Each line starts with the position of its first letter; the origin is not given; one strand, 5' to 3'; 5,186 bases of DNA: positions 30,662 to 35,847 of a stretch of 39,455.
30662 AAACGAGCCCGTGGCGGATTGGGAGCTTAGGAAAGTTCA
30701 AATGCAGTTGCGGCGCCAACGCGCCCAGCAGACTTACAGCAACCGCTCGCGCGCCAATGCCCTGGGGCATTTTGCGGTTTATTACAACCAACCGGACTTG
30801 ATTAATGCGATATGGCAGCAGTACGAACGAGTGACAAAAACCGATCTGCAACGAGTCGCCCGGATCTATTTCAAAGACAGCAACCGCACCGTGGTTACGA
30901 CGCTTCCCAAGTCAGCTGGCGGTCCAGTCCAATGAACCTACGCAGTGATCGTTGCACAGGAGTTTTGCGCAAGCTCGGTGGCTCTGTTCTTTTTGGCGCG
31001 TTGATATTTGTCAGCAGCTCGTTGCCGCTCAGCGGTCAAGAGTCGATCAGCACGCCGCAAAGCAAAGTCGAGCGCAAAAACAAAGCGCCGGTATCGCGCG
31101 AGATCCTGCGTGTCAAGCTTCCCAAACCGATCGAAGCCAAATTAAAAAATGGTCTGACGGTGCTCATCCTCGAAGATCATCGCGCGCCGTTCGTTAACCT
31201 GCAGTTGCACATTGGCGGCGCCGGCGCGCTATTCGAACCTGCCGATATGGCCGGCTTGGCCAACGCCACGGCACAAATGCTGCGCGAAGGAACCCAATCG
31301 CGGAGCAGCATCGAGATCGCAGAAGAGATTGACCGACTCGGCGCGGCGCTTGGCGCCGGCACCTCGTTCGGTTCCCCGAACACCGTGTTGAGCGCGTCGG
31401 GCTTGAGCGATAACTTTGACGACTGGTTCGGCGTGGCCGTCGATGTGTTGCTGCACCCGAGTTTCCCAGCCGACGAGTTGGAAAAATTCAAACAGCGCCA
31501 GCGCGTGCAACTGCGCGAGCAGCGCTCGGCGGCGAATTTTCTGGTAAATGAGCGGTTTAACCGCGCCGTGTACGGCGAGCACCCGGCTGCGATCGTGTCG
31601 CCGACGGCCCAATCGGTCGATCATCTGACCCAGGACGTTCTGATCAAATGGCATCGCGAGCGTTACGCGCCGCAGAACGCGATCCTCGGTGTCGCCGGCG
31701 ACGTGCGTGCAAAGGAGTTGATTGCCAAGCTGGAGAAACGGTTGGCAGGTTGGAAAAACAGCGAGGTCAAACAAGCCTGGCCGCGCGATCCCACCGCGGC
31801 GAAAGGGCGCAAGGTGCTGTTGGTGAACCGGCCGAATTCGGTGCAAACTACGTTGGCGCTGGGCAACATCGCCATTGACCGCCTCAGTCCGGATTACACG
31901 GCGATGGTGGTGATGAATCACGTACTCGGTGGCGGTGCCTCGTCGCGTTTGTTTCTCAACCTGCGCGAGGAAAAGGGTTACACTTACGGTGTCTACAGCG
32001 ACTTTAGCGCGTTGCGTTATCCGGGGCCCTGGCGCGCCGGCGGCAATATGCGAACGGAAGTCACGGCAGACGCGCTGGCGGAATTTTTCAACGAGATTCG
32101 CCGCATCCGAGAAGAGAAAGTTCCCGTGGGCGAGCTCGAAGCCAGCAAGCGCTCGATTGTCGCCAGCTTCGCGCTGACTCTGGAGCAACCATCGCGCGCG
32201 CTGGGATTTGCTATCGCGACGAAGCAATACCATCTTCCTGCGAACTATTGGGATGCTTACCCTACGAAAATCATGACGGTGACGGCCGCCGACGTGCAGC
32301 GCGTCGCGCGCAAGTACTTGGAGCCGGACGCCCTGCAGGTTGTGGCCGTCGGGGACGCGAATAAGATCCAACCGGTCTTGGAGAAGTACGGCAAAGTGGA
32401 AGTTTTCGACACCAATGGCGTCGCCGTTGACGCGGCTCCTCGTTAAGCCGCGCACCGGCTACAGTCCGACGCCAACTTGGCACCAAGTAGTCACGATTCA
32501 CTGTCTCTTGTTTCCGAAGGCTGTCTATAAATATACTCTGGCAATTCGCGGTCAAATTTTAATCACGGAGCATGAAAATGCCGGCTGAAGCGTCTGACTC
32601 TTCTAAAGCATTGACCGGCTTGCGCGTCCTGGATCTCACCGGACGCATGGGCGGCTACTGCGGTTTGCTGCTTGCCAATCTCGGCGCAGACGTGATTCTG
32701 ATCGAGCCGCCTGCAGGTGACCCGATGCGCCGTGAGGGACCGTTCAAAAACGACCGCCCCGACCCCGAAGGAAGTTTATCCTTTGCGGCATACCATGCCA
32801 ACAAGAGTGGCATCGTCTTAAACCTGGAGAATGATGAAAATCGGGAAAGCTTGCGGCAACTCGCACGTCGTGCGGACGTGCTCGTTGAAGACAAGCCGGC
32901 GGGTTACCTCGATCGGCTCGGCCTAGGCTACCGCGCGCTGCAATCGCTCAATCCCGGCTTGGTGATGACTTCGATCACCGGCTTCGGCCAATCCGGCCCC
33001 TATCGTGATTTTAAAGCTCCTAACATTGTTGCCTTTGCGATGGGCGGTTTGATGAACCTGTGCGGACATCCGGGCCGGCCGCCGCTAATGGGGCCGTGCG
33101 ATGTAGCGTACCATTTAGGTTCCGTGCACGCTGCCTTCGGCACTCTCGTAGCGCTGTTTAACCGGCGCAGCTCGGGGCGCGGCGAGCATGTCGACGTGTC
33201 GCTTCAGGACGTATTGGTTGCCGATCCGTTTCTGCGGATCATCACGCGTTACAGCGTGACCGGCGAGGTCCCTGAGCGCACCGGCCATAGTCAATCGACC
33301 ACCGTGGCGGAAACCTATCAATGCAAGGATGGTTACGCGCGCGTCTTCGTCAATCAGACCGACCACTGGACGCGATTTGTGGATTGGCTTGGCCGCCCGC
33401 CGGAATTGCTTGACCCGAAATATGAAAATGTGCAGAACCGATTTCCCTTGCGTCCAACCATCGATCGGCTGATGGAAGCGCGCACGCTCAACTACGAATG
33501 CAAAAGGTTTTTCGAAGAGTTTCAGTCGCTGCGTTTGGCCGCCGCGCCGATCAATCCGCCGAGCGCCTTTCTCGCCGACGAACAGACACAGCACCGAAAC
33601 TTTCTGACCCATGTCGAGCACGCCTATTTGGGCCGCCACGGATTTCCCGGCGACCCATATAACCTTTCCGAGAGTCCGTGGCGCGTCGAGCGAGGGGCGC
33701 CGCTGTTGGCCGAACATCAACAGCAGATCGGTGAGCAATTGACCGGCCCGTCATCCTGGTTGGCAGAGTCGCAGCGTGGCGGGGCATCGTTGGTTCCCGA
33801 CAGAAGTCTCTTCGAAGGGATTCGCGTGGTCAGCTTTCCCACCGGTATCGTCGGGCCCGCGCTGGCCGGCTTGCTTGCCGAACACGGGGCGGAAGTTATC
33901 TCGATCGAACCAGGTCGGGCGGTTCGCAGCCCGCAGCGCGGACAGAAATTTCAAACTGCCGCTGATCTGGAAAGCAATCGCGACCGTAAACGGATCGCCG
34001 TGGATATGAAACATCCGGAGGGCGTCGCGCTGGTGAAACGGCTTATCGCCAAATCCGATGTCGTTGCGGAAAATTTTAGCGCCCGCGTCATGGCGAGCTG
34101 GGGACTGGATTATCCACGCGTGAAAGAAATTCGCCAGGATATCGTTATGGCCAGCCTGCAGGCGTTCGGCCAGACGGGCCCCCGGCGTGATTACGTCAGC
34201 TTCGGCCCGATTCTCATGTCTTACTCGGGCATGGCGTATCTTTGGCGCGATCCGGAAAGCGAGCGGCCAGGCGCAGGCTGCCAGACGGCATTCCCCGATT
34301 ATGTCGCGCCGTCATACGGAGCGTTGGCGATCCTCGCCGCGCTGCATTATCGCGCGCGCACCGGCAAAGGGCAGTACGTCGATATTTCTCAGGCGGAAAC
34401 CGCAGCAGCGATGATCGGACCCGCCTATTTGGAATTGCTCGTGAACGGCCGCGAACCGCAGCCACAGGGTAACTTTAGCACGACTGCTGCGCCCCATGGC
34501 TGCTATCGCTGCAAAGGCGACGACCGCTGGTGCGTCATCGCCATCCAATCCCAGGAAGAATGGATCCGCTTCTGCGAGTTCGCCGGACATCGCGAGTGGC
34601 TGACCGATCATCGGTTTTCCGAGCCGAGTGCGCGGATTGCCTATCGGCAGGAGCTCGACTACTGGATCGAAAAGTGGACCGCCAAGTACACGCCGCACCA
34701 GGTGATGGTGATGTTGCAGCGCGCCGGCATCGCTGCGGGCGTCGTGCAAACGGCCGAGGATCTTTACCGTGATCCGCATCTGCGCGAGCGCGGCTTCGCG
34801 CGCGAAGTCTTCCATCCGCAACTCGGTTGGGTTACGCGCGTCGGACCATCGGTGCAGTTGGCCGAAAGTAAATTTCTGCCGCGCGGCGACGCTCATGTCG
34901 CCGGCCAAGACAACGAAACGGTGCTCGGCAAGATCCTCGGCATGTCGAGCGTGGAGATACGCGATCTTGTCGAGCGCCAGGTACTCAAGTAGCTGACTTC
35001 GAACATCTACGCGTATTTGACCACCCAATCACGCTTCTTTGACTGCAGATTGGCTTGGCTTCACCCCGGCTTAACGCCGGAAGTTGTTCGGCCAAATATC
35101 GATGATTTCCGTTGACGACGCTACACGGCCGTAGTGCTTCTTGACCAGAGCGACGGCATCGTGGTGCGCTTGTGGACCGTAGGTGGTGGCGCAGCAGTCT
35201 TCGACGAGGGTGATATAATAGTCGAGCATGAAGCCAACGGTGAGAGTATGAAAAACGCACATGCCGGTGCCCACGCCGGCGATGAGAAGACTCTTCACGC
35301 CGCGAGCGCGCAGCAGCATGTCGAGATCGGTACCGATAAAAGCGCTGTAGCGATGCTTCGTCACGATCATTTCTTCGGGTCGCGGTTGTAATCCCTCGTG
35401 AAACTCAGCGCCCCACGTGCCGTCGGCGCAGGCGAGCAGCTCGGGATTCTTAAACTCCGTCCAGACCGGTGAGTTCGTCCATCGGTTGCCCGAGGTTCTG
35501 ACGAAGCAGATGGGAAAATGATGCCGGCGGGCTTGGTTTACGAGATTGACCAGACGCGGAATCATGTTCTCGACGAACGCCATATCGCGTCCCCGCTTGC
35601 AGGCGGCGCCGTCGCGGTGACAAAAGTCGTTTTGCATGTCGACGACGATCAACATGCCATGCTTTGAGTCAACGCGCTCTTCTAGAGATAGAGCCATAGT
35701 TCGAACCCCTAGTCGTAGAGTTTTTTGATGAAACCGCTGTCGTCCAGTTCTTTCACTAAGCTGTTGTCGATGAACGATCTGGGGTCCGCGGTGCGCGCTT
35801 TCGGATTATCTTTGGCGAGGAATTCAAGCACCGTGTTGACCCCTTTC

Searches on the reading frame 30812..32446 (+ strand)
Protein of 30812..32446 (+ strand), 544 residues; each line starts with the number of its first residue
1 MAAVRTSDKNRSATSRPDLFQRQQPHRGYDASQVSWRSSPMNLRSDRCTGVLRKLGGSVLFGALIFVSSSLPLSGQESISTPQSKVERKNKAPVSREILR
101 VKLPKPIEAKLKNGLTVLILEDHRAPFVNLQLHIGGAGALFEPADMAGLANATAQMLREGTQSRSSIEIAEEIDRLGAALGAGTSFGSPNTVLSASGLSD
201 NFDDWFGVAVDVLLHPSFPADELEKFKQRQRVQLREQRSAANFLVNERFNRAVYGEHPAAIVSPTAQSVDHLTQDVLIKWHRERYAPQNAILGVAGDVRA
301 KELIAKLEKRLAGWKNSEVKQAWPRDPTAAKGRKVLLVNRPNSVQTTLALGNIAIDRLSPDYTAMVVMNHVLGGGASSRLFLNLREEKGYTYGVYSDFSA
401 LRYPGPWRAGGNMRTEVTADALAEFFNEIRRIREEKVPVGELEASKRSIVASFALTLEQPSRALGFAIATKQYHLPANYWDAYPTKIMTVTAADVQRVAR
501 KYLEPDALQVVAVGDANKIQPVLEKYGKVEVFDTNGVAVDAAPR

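Call 30: search_protein_families(library=pfam, proteins=[window:30812-32446:+], max_evalue=0.0001)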
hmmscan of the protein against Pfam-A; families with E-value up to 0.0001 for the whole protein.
window:30812-32446:+ (544 aa): 2 families
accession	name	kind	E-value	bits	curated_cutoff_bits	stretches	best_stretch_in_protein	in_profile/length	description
PF05193.26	Peptidase_M16_C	-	8.5e-37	127.2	23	1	272-448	2-180/181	Peptidase M16 inactive domain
PF00675.25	Peptidase_M16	-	1.4e-12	48.2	22.3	1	117-258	2-140/149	Insulinase (Peptidase family M16)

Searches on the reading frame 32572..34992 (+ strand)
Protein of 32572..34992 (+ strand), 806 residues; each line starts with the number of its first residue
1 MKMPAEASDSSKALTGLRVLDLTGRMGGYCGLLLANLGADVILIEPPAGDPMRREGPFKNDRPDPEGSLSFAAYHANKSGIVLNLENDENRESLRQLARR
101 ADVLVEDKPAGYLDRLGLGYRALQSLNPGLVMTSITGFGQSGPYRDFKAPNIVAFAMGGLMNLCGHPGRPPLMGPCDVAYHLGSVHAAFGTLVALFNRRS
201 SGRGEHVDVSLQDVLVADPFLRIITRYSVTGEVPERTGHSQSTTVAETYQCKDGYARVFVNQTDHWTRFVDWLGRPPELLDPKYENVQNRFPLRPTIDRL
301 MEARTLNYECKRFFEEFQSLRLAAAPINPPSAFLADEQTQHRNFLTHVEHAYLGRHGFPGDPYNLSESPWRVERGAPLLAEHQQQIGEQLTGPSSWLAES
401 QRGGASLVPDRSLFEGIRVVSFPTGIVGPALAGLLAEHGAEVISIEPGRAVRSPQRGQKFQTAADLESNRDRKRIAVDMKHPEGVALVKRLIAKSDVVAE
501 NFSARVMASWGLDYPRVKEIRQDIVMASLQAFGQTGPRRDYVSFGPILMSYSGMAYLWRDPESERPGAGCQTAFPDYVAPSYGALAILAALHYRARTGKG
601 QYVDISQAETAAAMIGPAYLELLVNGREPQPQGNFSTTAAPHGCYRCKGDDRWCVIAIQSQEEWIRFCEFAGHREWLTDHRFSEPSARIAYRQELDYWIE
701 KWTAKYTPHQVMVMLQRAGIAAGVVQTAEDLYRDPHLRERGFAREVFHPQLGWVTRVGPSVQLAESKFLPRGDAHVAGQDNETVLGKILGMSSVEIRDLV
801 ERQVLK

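Call 30: search_protein_families(library=pfam, proteins=[window:32572-34992:+], max_evalue=0.0001)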
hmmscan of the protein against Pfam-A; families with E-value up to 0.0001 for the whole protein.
window:32572-34992:+ (806 aa): 1 family
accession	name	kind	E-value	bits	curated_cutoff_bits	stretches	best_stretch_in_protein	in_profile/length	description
PF02515.22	CoA_transf_3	-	3.4e-182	606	23.3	2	415-780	2-365/366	CoA-transferase family III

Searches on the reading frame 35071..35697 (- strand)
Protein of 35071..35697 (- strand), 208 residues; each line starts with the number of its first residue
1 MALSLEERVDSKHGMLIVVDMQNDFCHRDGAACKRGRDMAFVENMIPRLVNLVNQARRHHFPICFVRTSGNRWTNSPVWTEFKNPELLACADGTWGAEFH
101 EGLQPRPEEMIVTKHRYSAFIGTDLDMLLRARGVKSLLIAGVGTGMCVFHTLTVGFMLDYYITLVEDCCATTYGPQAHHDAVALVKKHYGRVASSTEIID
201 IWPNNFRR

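Call 30: search_protein_families(library=pfam, proteins=[window:35071-35697:-], max_evalue=0.0001)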
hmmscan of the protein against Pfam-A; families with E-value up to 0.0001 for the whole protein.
window:35071-35697:- (208 aa): 1 family
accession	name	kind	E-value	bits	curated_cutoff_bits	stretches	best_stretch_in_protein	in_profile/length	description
PF00857.26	Isochorismatase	-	2.5e-40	138.8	27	1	15-196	2-174/175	Isochorismatase domain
